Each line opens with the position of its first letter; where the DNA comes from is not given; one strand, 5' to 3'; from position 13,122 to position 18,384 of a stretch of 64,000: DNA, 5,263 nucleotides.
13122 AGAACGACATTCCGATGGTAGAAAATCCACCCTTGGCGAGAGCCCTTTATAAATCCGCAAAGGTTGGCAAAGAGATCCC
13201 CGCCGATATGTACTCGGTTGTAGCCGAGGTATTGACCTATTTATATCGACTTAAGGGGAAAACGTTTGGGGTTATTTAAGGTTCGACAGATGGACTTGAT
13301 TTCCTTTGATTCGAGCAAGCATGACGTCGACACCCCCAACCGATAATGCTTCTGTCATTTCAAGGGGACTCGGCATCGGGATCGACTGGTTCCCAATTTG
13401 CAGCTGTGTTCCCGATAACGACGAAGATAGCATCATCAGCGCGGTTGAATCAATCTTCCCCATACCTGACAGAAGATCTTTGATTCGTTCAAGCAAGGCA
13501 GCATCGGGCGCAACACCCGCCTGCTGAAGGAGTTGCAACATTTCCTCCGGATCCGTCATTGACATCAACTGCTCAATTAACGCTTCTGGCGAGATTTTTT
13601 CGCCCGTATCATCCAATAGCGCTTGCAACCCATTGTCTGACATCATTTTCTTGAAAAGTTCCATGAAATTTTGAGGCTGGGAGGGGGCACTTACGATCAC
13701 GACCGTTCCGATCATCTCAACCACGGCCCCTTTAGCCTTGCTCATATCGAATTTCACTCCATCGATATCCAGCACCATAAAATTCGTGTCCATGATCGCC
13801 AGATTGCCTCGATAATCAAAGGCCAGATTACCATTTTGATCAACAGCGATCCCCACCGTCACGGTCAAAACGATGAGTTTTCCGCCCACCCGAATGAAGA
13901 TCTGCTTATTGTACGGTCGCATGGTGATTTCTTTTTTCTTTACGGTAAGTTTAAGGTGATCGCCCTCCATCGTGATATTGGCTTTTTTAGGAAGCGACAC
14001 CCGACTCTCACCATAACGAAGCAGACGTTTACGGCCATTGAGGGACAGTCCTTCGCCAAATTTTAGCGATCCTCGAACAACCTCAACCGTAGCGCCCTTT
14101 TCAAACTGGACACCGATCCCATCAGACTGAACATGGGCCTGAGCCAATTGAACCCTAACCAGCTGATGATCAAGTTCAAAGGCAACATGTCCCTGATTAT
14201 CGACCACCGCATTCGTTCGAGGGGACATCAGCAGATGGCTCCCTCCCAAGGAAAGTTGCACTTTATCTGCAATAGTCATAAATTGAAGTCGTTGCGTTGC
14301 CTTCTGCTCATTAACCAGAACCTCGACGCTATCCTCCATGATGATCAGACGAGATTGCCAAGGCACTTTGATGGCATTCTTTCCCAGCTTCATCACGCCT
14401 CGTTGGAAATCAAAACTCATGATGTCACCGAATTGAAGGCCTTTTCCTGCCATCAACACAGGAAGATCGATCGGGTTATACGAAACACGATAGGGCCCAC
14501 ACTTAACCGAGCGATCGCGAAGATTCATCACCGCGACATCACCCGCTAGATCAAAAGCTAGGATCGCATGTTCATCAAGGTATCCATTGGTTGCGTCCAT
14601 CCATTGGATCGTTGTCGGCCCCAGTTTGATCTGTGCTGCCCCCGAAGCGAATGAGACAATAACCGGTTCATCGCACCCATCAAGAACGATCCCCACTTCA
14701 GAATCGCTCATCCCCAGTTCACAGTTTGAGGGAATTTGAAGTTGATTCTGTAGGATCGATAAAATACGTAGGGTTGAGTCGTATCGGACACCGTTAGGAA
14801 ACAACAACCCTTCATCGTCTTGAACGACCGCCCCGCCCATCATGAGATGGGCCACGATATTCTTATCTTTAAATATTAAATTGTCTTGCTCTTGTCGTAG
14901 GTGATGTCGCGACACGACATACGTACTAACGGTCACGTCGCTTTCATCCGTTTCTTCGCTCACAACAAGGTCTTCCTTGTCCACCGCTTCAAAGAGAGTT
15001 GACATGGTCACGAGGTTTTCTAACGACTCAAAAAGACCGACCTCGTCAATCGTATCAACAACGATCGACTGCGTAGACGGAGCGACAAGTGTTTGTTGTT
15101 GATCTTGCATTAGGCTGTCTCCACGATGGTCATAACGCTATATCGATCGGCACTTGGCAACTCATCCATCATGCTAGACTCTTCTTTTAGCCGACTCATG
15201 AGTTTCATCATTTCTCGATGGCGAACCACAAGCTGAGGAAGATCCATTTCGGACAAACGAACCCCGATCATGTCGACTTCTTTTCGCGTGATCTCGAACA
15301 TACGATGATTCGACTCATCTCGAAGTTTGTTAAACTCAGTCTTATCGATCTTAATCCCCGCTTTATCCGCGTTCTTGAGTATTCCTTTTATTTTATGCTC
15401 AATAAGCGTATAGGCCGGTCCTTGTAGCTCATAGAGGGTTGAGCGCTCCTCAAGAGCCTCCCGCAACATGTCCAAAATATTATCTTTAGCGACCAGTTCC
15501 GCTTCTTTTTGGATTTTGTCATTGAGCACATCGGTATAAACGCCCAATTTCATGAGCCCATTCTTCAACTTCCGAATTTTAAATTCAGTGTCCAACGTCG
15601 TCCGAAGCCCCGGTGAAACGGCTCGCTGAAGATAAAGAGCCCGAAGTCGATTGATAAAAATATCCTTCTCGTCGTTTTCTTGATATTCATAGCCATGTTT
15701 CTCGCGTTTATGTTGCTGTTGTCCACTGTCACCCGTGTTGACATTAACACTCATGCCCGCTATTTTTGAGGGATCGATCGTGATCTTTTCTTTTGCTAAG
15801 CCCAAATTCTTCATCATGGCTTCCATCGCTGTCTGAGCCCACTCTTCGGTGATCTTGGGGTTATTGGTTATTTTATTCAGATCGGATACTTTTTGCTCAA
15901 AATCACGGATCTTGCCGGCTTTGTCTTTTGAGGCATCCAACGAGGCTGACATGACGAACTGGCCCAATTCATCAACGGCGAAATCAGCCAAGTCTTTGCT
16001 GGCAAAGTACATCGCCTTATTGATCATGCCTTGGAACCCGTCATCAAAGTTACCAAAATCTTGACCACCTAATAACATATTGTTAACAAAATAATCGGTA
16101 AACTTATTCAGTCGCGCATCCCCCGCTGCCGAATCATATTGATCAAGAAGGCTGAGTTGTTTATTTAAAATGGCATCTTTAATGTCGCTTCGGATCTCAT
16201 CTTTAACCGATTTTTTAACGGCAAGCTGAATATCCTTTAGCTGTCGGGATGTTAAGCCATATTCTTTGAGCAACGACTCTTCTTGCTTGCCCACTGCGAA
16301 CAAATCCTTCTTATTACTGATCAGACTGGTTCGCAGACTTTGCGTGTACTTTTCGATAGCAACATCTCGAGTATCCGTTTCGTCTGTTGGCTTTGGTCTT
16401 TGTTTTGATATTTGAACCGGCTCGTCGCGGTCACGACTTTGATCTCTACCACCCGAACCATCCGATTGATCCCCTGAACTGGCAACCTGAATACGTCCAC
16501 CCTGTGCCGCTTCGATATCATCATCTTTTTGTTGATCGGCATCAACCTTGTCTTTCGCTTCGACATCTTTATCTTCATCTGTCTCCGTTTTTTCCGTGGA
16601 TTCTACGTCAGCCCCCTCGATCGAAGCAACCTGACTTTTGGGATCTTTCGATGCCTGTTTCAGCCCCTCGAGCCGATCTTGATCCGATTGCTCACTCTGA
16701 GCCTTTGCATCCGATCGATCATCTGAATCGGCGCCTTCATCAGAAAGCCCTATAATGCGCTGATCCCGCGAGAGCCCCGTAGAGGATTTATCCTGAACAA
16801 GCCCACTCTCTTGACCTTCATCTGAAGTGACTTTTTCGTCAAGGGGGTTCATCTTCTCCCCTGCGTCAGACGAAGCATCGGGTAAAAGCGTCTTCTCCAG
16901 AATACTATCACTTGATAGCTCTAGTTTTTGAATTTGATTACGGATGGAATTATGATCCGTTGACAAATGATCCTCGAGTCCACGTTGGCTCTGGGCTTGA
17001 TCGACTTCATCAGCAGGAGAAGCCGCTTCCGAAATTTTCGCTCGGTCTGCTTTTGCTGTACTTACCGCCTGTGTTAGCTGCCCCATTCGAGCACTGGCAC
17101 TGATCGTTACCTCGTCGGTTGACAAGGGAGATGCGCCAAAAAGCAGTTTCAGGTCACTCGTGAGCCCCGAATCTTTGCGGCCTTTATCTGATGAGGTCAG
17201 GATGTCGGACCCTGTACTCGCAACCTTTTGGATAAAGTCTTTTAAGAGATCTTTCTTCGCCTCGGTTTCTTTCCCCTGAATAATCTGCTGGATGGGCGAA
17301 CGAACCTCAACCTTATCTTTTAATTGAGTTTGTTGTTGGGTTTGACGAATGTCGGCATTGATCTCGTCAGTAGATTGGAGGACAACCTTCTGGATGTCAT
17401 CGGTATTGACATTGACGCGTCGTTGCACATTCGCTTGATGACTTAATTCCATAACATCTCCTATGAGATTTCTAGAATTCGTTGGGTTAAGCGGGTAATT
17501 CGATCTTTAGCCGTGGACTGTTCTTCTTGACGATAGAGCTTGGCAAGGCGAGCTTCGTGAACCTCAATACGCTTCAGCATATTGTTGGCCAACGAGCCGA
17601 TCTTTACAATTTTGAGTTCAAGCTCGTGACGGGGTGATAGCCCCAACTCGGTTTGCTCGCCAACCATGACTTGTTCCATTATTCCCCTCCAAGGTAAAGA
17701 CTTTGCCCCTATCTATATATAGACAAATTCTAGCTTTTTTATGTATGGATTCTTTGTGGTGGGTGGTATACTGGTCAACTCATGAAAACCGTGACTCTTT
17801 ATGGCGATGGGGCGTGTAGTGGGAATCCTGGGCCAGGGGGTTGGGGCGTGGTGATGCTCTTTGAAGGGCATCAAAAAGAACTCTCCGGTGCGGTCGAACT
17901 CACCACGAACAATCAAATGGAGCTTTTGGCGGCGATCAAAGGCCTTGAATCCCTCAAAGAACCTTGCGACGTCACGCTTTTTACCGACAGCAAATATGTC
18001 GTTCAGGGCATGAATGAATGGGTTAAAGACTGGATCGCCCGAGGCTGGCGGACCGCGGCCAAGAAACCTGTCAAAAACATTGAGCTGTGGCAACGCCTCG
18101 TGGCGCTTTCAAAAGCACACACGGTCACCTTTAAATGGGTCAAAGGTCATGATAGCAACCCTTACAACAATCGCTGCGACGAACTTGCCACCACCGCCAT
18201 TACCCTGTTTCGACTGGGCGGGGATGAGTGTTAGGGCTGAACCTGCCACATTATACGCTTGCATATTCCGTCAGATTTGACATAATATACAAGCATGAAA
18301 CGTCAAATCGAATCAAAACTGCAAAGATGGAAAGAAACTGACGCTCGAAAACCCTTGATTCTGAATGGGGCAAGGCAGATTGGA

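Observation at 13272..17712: Three-gene operon of unknown proteins (72, 780 and 612 aa) convergent on flhB, occupying the slot where flhA/flhF normally follow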

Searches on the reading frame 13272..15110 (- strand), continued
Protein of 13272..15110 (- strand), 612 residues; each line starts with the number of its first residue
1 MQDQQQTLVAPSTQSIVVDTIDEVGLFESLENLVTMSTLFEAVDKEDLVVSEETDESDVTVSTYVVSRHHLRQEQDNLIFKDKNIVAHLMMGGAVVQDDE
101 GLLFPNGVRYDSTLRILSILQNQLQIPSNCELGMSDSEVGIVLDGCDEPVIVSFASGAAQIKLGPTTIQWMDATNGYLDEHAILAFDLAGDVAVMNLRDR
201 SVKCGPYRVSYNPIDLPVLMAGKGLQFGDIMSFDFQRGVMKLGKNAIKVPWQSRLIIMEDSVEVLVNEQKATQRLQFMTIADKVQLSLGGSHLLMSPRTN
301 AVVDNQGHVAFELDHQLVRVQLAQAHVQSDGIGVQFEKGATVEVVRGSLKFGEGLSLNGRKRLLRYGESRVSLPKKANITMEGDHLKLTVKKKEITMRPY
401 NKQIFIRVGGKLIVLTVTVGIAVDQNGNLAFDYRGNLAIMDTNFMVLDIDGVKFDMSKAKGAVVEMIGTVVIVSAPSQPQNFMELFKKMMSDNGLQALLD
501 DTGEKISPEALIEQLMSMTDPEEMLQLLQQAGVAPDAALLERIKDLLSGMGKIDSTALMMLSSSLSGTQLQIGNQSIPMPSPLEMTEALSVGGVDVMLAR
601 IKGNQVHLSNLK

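Call 95: fold_search(model_id=the predicted structure, library=viral)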
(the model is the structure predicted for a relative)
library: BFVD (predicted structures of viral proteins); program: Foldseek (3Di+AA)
matches with E <= 10: 138; with E <= 0.001: 4
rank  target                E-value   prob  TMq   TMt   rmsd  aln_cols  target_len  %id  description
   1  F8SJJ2                4.2e-06  0.89  0.11  0.11  22.0       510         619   11  Uncharacterized protein 360 [Pseudomonas phage PhiPA3]
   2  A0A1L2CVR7            2.5e-05  0.97  0.08  0.16  22.2       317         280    8  Structural protein [Pectobacterium phage vB_PcaM_CBB]
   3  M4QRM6                3.2e-04  0.28  0.09  0.05  45.9       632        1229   10  (no name in the UniProt tables at hand)
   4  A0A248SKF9            4.9e-04  0.54  0.10  0.07  22.6       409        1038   10  (no name in the UniProt tables at hand)
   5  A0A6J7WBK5            1.1e-03  0.21  0.10  0.07  44.8       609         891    8  Intramolecular chaperone auto-processing domain containing protein [uncultured Caudovirales phage]
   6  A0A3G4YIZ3            1.3e-03  0.57  0.09  0.12  18.5       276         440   12  Kelch-like protein [Lumpy skin disease virus]
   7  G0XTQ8                2.1e-03  0.30  0.09  0.15  24.4       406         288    7  CPXV215 protein [Cowpox virus]
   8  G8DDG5                4.1e-03  0.14  0.09  0.08  39.3       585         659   11  (no name in the UniProt tables at hand)
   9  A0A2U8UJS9            6.9e-03  0.44  0.09  0.11  14.2       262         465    6  (no name in the UniProt tables at hand)
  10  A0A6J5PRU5            1.4e-02  0.10  0.08  0.08  27.3       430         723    7  Uncharacterized protein [uncultured Caudovirales phage]
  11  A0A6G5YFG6            1.6e-02  0.18  0.09  0.08  35.6       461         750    8  (no name in the UniProt tables at hand)
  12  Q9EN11                2.4e-02  0.25  0.09  0.17  20.7       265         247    8  AMV037 [Amsacta moorei entomopoxvirus]
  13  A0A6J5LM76            3.6e-02  0.11  0.10  0.10  24.6       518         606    8  Uncharacterized protein [uncultured Caudovirales phage]
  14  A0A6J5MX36            5.2e-02  0.07  0.09  0.07  43.9       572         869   10  Intramolecular chaperone auto-processing domain containing protein [uncultured Caudovirales phage]
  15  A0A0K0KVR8            6.4e-02  0.08  0.11  0.09  59.5       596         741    7  Uncharacterized protein [Prochlorococcus phage P-TIM68]
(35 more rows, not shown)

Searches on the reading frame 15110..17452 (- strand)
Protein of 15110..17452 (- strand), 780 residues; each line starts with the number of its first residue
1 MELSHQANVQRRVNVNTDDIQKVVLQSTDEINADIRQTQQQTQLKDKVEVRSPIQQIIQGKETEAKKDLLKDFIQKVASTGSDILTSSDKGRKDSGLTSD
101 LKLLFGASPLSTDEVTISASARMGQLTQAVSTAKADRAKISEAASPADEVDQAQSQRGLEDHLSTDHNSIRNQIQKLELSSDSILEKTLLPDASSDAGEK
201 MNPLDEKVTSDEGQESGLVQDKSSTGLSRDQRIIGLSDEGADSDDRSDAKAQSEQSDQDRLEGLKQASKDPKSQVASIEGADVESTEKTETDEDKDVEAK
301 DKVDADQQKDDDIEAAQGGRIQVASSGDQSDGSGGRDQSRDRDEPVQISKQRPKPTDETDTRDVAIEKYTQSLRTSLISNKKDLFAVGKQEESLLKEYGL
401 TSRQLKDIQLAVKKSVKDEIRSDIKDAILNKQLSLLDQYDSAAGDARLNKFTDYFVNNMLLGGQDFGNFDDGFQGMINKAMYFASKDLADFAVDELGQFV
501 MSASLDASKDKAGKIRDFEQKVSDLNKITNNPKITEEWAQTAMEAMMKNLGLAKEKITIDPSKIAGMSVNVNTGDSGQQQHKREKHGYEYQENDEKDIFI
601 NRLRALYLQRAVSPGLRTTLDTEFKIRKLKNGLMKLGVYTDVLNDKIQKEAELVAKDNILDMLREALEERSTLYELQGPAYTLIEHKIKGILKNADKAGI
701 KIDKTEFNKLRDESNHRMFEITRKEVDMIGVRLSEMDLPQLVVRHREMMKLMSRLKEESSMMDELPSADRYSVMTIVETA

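Call 3: search_protein_families(library=pfam, proteins=[window:15110-17452:-], max_evalue=1)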
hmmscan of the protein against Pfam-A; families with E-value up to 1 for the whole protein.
window:15110-17452:- (780 aa): 0 families

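Call 4: search_protein_families(library=ncbifam, proteins=[window:15110-17452:-], max_evalue=1)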
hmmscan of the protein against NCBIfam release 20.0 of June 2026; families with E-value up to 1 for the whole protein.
window:15110-17452:- (780 aa): 0 families

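Call 21: search_protein_families(library=phrogs, proteins=[window:15110-17452:-], max_evalue=0.1)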
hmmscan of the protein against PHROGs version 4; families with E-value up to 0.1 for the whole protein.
window:15110-17452:- (780 aa): 0 families

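Call 22: search_protein_families(library=padloc, proteins=[window:15110-17452:-], max_evalue=0.1)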
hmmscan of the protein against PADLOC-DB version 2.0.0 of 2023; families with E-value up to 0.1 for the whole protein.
window:15110-17452:- (780 aa): 1 family
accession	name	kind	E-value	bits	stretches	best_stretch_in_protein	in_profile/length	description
PDLC03816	RTasPolA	-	7.7e-05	19.8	1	630-725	90-176/475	DRT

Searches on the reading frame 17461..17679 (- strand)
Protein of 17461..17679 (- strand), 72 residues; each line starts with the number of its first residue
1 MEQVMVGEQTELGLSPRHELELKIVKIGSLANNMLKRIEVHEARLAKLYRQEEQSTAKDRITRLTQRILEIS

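Call 3: search_protein_families(library=pfam, proteins=[window:17461-17679:-], max_evalue=1)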
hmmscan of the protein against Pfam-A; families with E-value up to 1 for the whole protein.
window:17461-17679:- (72 aa): 1 family
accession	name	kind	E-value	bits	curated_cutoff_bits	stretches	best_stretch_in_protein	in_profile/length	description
PF10393.14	Matrilin_ccoil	-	0.18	12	26.3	0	54-71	17-34/45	Trimeric coiled-coil oligomerisation domain of matrilin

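Call 4: search_protein_families(library=ncbifam, proteins=[window:17461-17679:-], max_evalue=1)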
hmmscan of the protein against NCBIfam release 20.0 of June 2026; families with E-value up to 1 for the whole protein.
window:17461-17679:- (72 aa): 1 family
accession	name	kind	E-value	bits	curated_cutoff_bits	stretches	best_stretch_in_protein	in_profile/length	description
TIGR01797.1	CM_P_1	equivalog_domain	0.0091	16.2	73.7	1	14-71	19-77/83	chorismate mutase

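Call 21: search_protein_families(library=phrogs, proteins=[window:17461-17679:-], max_evalue=0.1)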
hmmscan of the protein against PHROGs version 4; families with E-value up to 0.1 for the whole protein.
window:17461-17679:- (72 aa): 0 families

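Call 22: search_protein_families(library=padloc, proteins=[window:17461-17679:-], max_evalue=0.1)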
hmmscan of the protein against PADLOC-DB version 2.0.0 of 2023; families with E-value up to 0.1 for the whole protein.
window:17461-17679:- (72 aa): 0 families

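Call 79: search_solved_structures(query=A6, max_evalue=10)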
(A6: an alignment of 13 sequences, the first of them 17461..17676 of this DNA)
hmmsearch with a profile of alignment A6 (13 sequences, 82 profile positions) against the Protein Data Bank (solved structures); distinct sequences matched with E-value up to 10: 16.
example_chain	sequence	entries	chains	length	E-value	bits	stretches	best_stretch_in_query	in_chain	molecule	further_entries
6j5i_d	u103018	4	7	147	0.046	17.1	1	10-59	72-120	ATP synthase subunit d, mitochondrial | ATP synthase peripheral stalk subunit d, mitochondrial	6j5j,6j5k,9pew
6zmr_d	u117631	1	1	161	0.055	16.8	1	10-59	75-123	ATP synthase subunit d, mitochondrial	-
6zna_Ad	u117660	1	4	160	0.056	16.8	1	10-59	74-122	ATP synthase subunit d, mitochondrial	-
9bxu_d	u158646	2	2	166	0.058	16.8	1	10-59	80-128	ATP synthase subunit d, mitochondrial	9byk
9pex_M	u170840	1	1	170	0.061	16.7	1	10-59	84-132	ATP synthase peripheral stalk subunit d, mitochondrial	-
9ijx_A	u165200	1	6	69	0.1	16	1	16-60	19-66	Sperm flagellar protein 1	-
8roh_A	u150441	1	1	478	0.14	15.5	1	10-64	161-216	Structural maintenance of chromosomes protein 3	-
6egn_A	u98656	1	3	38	0.31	14.4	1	30-60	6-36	Hg(II)(GRAND CoilSerL16CL19(DLE))3-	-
6egl_A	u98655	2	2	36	0.34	14.3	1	30-60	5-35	Apo-(GRAND CoilSerL12(DLE)L16C)3 | Apo-(GRAND CoilSerL16CL19(DLE))3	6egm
8p0a_B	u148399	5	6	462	0.41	14.1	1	10-59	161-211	Structural maintenance of chromosomes protein 3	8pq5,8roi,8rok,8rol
8roj_A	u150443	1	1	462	0.41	14.1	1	10-59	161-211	Structural maintenance of chromosomes protein 3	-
4c7n_B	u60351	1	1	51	1.3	12.5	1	41-79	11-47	SYNTHETIC ALPHA-HELIX, IM10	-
1et6_A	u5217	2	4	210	1.3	12.4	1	10-36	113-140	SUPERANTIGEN SMEZ-2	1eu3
8qox_B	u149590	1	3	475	1.4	12.3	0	26-63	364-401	Conserved membrane protein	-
8egr_M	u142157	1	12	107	5.1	10.6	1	44-65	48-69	gp20, portal-proximal core protein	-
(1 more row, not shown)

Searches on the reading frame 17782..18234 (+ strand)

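Call 3: search_protein_families(library=pfam, proteins=[window:17782-18234:+], max_evalue=1)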
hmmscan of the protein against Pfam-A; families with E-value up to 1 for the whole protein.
window:17782-18234:+ (150 aa): 1 family
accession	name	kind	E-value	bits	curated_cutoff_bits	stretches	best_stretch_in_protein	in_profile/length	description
PF00075.30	RNase_H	-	4.9e-47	160.1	25.8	1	2-140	2-140/141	RNase H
